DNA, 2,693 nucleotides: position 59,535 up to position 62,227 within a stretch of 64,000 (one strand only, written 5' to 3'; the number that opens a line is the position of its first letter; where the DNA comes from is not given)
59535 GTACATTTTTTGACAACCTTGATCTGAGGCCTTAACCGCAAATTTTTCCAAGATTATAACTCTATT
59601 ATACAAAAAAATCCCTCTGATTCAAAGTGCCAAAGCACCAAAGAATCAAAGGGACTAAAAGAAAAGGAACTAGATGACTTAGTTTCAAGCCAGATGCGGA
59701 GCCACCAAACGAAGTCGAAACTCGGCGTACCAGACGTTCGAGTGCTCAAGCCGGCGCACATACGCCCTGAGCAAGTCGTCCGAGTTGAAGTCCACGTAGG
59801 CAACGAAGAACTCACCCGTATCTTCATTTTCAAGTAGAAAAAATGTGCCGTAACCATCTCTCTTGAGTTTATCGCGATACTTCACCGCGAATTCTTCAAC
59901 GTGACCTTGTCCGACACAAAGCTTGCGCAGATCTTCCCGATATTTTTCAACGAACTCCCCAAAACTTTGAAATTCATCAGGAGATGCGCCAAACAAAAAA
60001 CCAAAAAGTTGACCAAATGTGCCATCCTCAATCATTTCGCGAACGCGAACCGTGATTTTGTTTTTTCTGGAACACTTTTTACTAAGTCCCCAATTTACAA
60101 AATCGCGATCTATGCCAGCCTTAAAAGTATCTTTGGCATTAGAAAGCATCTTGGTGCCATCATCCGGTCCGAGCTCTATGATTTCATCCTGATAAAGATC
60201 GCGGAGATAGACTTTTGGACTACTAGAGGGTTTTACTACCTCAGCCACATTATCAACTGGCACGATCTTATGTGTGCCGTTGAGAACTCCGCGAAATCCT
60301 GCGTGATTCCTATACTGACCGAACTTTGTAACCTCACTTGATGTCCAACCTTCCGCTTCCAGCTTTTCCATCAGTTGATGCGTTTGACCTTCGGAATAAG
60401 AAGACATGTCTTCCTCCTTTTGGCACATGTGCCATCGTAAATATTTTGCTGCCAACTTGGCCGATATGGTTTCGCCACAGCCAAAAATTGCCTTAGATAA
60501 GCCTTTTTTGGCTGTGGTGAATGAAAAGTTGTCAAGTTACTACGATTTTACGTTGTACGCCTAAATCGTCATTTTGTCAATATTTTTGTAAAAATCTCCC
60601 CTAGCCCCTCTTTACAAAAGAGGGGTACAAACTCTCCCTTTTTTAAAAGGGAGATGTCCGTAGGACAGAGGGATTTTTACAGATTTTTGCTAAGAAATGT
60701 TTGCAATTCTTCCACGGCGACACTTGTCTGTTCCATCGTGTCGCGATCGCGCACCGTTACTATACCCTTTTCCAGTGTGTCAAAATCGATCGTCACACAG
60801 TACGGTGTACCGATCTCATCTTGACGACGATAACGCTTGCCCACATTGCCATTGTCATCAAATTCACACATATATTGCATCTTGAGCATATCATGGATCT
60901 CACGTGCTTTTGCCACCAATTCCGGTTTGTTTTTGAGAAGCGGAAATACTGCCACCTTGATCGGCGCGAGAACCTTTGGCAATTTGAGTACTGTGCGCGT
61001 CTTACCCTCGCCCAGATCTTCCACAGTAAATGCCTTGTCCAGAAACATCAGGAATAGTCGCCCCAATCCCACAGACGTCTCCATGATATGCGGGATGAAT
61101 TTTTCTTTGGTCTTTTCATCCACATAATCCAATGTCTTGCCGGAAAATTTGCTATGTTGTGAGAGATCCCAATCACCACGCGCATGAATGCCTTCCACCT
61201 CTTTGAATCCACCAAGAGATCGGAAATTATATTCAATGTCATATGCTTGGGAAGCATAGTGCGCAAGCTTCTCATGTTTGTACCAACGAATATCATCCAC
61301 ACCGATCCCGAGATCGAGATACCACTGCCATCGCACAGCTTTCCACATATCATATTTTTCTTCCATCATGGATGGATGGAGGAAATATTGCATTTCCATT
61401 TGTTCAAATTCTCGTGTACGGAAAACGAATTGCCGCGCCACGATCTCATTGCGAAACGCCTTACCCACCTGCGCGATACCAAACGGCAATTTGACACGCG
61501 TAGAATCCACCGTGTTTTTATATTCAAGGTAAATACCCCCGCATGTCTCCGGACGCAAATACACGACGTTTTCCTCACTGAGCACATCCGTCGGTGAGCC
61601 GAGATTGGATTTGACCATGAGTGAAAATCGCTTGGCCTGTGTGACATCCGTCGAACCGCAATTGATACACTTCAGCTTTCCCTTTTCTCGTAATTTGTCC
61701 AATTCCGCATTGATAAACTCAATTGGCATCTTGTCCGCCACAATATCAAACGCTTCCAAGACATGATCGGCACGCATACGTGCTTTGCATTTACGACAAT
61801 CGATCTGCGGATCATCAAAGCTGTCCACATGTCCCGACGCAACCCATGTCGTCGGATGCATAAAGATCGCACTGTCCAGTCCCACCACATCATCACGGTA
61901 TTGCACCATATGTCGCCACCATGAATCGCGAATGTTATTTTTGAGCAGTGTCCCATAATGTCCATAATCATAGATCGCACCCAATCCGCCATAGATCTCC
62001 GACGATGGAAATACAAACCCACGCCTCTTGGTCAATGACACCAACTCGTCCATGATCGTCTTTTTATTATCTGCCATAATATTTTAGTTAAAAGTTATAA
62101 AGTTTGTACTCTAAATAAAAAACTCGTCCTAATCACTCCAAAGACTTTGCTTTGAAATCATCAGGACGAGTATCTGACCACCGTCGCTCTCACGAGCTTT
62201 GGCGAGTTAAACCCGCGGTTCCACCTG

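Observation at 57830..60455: Complete diversity-generating retroelement with adenine-specific TR/VR signature and an inverted avd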

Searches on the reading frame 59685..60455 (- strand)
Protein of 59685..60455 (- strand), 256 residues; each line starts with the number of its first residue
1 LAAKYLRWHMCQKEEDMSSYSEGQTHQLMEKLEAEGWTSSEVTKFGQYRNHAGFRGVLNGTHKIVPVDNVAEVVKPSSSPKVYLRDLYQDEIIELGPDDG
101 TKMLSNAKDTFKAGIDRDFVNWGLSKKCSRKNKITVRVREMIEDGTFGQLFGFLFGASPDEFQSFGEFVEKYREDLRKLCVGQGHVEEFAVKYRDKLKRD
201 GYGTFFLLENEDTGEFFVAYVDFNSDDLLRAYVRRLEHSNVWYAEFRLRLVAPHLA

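Call 5: search_protein_families(library=pfam, proteins=[window:59685-60455:-], max_evalue=0.1)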
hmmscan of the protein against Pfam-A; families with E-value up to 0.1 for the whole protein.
window:59685-60455:- (256 aa): 2 families
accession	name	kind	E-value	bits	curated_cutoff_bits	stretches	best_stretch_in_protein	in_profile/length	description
PF17944.6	Arg_decarbox_C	-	0.022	15.7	23.3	0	220-239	7-26/51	Arginine decarboxylase C-terminal helical extension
PF17618.7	SL4P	-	0.067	13.7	28.1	0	206-240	9-41/88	Uncharacterized Strongylid L4 protein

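Call 6: search_protein_families(library=ncbifam, proteins=[window:59685-60455:-], max_evalue=0.1)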
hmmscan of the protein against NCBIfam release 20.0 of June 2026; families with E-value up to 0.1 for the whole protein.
window:59685-60455:- (256 aa): 0 families

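Call 8: find_homologous_proteins(query=window:59685-60455:-)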
Query window:59685-60455:- (256 aa): 26 proteins with E <= 0.001 among 306 candidates.
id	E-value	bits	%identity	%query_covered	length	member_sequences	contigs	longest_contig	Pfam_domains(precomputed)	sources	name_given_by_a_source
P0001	1.0e-159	548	100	94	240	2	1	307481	-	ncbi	ncbi:MAG: hypothetical protein WC819_03640 [Parcubacteria group bacterium]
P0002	2.7e-115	402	76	94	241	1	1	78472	-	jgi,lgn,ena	-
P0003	2.0e-102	360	70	94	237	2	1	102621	-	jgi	jgi:hypothetical protein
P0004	4.5e-83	297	64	86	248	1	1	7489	-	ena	-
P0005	3.1e-73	264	58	93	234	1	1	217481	-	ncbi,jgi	ncbi:MAG: hypothetical protein WC682_00330 [Parcubacteria group bacterium]|jgi:hypothetical protein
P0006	8.0e-69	250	68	72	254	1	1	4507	-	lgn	-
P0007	2.4e-57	212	60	72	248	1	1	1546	-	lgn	-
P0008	2.1e-46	177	52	73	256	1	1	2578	-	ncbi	-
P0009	3.1e-40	156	48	68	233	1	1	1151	-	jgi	jgi:hypothetical protein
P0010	5.3e-22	97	39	69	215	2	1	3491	-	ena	-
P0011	2.4e-19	88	40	68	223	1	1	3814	-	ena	-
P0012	3.0e-19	88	31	84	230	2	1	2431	-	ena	-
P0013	3.5e-18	84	37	68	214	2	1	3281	-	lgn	-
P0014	9.4e-18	83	36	84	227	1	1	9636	-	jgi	jgi:hypothetical protein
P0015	2.0e-15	75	35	80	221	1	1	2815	-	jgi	jgi:hypothetical protein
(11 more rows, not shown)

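Call 11: find_encoding_contigs(protein=P0002, flank=6000, max_places=3)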
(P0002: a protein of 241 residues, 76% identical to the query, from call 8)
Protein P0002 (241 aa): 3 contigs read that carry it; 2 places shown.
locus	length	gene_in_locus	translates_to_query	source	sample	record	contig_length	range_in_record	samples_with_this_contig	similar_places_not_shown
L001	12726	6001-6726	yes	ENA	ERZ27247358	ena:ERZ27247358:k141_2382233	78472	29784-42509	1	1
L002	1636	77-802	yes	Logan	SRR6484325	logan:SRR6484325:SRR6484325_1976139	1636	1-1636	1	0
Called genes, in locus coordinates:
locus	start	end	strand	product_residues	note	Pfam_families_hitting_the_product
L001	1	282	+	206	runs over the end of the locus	PF04956:TrbC (faint), PF18895:T4SS_pilin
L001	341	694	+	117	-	PF18895:T4SS_pilin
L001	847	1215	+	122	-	PF18895:T4SS_pilin (weak)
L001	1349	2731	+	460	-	PF08529:NusA_N, PF00575:S1 (weak), PF13184:KH_NusA_1st, PF26594:KH_NusA_2nd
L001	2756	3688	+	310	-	PF01368:DHH, PF02833:DHHA2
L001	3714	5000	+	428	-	PF05697:Trigger_N, PF00254:FKBP_C, PF05698:Trigger_C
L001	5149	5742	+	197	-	PF00574:CLP_protease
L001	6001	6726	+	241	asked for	-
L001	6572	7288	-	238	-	-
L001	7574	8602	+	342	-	PF00078:RVT_1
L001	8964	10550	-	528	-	PF01676:Metalloenzyme, PF06415:iPGM_N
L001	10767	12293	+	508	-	PF12072:RNase_Y_N, PF00013:KH_1, PF01966:HD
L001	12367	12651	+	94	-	PF18291:HU-HIG, PF00216:Bac_DNA_binding, PF18175:HU-CCDC81_bac_2 (weak)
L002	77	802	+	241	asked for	-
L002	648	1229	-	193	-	-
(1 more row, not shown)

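Call 12: find_encoding_contigs(protein=P0003, flank=6000, max_places=3)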
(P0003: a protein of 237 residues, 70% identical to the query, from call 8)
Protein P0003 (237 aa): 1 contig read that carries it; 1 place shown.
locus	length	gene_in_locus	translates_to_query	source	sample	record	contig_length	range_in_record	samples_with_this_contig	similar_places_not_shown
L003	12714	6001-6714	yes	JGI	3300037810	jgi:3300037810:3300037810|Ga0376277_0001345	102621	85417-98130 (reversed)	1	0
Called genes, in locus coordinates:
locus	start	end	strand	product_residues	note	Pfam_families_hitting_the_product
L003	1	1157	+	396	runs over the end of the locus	PF13439:Glyco_transf_4, PF00534:Glycos_transf_1, PF20706:GT4-conflict, PF13692:Glyco_trans_1_4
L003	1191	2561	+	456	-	PF00483:NTP_transferase, PF22640:ManC_GMP_beta-helix, PF01050:MannoseP_isomer, PF07883:Cupin_2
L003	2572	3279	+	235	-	-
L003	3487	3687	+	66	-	PF01455:HupF_HypC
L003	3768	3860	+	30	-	-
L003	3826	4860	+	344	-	PF01924:HypD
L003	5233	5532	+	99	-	-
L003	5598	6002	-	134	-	-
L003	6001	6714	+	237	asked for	-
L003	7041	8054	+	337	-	PF00586:AIRS, PF02769:AIRS_C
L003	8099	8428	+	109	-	-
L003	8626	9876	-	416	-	PF17788:HypF_C, PF22521:HypF_C_2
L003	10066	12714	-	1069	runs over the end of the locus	PF13385:Laminin_G_3, PF23376:Fn3_VIN3 (faint), PF25059:FN3_DSCAM-DSCAML_C (faint), PF16656:Pur_ac_phosph_N (weak), PF00041:fn3, PF19077:Big_13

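Call 13: find_encoding_contigs(protein=P0005, flank=6000, max_places=3)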
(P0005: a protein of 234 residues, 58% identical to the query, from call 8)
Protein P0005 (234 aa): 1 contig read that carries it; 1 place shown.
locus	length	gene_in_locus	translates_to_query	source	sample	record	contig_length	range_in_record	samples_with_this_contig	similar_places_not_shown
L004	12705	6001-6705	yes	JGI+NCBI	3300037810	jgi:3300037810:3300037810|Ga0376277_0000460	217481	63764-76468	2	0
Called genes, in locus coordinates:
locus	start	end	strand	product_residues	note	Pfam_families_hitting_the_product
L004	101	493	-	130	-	PF02675:AdoMet_dc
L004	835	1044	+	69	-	-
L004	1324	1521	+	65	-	-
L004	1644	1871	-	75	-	-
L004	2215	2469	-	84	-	PF02575:YbaB_DNA_bd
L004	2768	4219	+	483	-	PF02463:SMC_N (faint), PF03193:RsgA_GTPase (faint), PF00005:ABC_tran, PF13191:AAA_16 (faint), PF13555:AAA_29 (faint), PF20720:nSTAND3 (faint), PF13304:AAA_21 (faint), PF00005:ABC_tran, +1 more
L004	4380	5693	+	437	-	PF01541:GIY-YIG, PF27096:UvrC_M (weak), PF02151:UVR (weak), PF08459:UvrC_RNaseH_dom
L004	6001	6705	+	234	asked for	-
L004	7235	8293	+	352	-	PF01594:AI-2E_transport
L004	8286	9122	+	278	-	PF01790:LGT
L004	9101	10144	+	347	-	-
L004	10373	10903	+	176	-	PF01058:Oxidored_q6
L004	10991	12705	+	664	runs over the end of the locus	PF00361:Proton_antipo_M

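Call 20: predict_structure(alignment_id=A1)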
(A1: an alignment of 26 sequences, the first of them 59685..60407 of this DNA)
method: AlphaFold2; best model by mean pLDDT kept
length: 240 residues; sequences in the alignment: 26
mean_pLDDT: 86.4   pTM: 0.72
mean pLDDT of the five models: 86.4, 85.7, 85.7, 84.7, 83.6
residues with pLDDT >= 90: 157; 70-90: 41; 50-70: 29; < 50: 13
segments of 3 or more residues with pLDDT < 50: 1-3, 52-61
pLDDT, mean of each block of 10 residues (from residue 1): 60 75 70 68 69 47 78 95 97 97 96 96 96 94 87 95 98 98 91 97 95 96 89 89
secondary structure, 60 per line:
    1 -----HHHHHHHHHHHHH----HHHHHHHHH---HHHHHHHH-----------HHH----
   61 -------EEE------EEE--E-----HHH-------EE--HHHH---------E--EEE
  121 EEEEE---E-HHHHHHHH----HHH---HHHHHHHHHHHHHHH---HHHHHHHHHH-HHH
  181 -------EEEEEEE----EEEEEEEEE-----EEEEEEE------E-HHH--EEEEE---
elements in order: H6-18 H23-31 H35-42 E68-70 E77-79 H102-105 E118-125 H131-138 H149-163 H167-176 E188-194 E199-207 E213-219 E233-237

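Call 30: fold_search(model_id=the predicted structure, library=pdb)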
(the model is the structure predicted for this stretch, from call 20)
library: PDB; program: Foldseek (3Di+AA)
matches with E <= 10: 371; with E <= 0.001: 0
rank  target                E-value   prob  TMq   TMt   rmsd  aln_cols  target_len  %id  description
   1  7yqe_A                1.8e-01  0.63  0.18  0.24   3.4        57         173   19  Structure of human SRC regulatory domains in complex with the C-terminal PRRP motifs of GPR54. (released 2023-08-16)
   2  4u17_A                2.5e-01  0.41  0.18  0.38   5.4        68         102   15  Swapped dimer of the human Fyn-SH2 domain (released 2015-07-29)
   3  7yqe_B                2.7e-01  0.54  0.18  0.25   3.4        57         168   19  Structure of human SRC regulatory domains in complex with the C-terminal PRRP motifs of GPR54. (released 2023-08-16)
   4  1ijr                  2.7e-01  0.30  0.13  0.27   6.0        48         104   21  Crystal structure of LCK SH2 complexed with nonpeptide phosphotyrosine mimetic (released 2002-05-01)
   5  1hcs_B                3.2e-01  0.30  0.13  0.28   7.7        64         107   20  NMR STRUCTURE OF THE HUMAN SRC SH2 DOMAIN COMPLEX (released 1995-09-15)
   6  1nzl_A                3.6e-01  0.47  0.17  0.36   3.5        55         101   20  Crystal Structure of Src SH2 domain bound to doubly phosphorylated peptide PQpYEpYIPI (released 2003-04-22)
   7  1x27_B                3.6e-01  0.28  0.13  0.18   5.9        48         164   21  Crystal Structure of Lck SH2-SH3 with SH2 binding site of p130Cas (released 2006-02-07)
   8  1a07_B                4.4e-01  0.30  0.18  0.37   5.3        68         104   18  C-SRC (SH2 DOMAIN) COMPLEXED WITH ACE-MALONYL TYR-GLU-(N,N-DIPENTYL AMINE) (released 1998-04-08)
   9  3hck_MODEL_1_A        4.9e-01  0.23  0.17  0.34   5.9        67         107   12  NMR ensemble of the uncomplexed human HCK SH2 domain, 20 structures (released 1997-10-15)
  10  1lcj_A                5.2e-01  0.35  0.13  0.27   3.4        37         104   22  SH2 (SRC HOMOLOGY-2) DOMAIN OF HUMAN P56-LCK TYROSINE KINASE COMPLEXED WITH THE 11 RESIDUE PHOSPHOTYROSYL PEPTIDE EPQP (released 1995-10-15)
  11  1x27_A                5.2e-01  0.33  0.13  0.18   3.5        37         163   24  Crystal Structure of Lck SH2-SH3 with SH2 binding site of p130Cas (released 2006-02-07)
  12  5d39_B                6.3e-01  0.28  0.20  0.10   7.2        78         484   14  Transcription factor-DNA complex (released 2016-08-10)
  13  1cwd_L                6.3e-01  0.23  0.13  0.30   5.5        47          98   21  HUMAN P56LCK TYROSINE KINASE COMPLEXED WITH PHOSPHOPEPTIDE (released 1996-12-07)
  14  2rk9_B                6.3e-01  0.21  0.13  0.24   7.6        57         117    5  The crystal structure of a glyoxalase/bleomycin resistance protein/dioxygenase superfamily member from Vibrio splendid (released 2007-10-30)
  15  8s0s_A                6.3e-01  0.09  0.18  0.09  14.8       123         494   11  A fragment-based inhibitor of SHP2 (released 2024-03-20)
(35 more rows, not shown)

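Call 68: fold_search(model_id=the predicted structure, library=viral)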
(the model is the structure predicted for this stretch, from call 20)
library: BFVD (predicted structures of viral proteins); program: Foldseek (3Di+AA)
matches with E <= 10: 615; with E <= 0.001: 0
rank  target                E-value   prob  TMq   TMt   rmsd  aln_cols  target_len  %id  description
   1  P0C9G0                1.4e-01  0.47  0.18  0.27   4.1        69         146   16  Protein MGF 100-3L [African swine fever virus (isolate Tick/South Africa/Pretoriuskop Pr4/1996)]
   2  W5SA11                2.0e-01  0.13  0.13  0.17  12.8       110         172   10  Uncharacterized protein [Pithovirus sibericum]
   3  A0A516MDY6            2.5e-01  0.33  0.15  0.25   5.6        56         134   18  (no name in the UniProt tables at hand)
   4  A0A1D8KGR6            2.8e-01  0.14  0.16  0.29   9.8       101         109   15  Baseplate wedge subunit [Synechococcus phage S-CAM1]
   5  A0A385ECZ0            4.1e-01  0.12  0.12  0.03  11.6        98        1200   12  PE-PGRS family protein [Caulobacter phage CcrPW]
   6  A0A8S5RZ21            4.3e-01  0.11  0.13  0.24  11.5        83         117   17  Uncharacterized protein [Myoviridae sp. ctNQV2]
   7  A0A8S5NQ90            4.6e-01  0.21  0.12  0.24   4.0        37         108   22  Uncharacterized protein [Myoviridae sp. ctj3P51]
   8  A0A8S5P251            4.6e-01  0.05  0.13  0.17  11.7       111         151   14  Uncharacterized protein [Myoviridae sp. ctLnO19]
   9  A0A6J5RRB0            4.9e-01  0.33  0.14  0.40   7.1        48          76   17  Uncharacterized protein [uncultured Caudovirales phage]
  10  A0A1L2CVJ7            4.9e-01  0.07  0.11  0.18   8.5        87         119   11  Uncharacterized protein [Pectobacterium phage vB_PcaM_CBB]
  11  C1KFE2                5.9e-01  0.25  0.13  0.35   5.0        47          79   23  Uncharacterized protein [Lactobacillus phage Lb338-1]
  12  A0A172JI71            5.9e-01  0.06  0.14  0.11  15.1       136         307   11  Uncharacterized protein [Bacillus phage AR9]
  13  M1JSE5                6.2e-01  0.06  0.11  0.18  13.6        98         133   17  Uncharacterized protein [Spodoptera littoralis nuclear polyhedrosis virus]
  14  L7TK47                6.6e-01  0.23  0.14  0.21   3.6        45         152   22  Uncharacterized protein [Halorubrum sodomense tailed virus 2]
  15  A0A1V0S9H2            7.5e-01  0.07  0.14  0.21  13.0       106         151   10  Uncharacterized protein [Catovirus CTV1]
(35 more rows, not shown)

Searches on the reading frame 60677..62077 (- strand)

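Call 5: search_protein_families(library=pfam, proteins=[window:60677-62077:-], max_evalue=0.1)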
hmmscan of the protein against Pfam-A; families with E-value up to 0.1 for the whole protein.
window:60677-62077:- (466 aa): 3 families
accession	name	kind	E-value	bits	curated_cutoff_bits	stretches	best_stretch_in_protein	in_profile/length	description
PF03129.25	HGTP_anticodon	-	2.8e-22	79.1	21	1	374-464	1-93/94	Anticodon binding domain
PF00587.30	tRNA-synt_2b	-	4.6e-19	69.6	29.3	1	170-347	9-177/179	tRNA synthetase class II core domain (G, H, P, S and T)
PF05129.18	Zn_ribbon_Elf1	-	0.056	14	29.8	0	122-152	34-64/79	Transcription elongation factor Elf1 like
